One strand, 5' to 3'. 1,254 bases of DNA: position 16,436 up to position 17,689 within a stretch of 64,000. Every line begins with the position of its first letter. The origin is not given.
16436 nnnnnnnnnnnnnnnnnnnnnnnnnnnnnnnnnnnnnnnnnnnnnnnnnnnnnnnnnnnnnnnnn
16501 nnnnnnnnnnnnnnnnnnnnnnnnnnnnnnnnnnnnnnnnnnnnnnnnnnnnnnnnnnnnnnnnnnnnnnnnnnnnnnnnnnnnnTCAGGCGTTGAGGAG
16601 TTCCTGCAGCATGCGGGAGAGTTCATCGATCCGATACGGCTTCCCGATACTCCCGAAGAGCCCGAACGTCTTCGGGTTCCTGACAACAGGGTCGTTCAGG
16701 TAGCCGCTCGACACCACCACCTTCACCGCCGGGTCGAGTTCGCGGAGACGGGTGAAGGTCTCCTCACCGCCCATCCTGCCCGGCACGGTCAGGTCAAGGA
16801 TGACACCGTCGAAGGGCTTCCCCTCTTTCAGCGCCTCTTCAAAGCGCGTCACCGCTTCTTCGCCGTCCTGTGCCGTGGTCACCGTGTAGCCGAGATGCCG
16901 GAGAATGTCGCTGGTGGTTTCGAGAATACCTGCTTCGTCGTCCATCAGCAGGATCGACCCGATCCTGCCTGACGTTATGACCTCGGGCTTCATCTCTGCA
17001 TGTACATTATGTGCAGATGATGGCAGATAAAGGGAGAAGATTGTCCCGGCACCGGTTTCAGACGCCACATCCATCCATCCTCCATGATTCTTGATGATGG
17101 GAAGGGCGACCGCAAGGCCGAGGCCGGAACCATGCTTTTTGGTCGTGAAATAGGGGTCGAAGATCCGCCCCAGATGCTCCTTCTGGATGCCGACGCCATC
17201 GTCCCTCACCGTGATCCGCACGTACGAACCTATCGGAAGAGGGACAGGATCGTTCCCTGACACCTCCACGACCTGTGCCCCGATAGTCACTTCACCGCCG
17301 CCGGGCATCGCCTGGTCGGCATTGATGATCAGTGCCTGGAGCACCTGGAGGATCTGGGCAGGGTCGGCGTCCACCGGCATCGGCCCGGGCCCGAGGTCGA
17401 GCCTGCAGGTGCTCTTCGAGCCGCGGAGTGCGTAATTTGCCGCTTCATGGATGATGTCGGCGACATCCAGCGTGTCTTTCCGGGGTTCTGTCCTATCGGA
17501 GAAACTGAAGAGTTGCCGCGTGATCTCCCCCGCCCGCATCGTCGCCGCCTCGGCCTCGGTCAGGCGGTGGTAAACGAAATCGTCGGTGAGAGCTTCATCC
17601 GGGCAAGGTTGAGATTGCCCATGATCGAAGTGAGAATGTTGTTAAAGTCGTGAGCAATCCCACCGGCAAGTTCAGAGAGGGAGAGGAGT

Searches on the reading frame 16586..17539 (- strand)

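Call 4: search_protein_families(library=pfam, proteins=[window:16586-17539:-], max_evalue=0.01)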
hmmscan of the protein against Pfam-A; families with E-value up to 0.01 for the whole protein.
window:16586-17539:- (317 aa): 2 families
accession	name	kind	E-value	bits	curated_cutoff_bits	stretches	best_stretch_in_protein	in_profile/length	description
PF02518.31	HATPase_c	-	1.1e-21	77.8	26.4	1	59-174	2-109/111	Histidine kinase-, DNA gyrase B-, and HSP90-like ATPase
PF00072.30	Response_reg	-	6.7e-16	58.9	30.2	1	196-311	1-110/111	Response regulator receiver domain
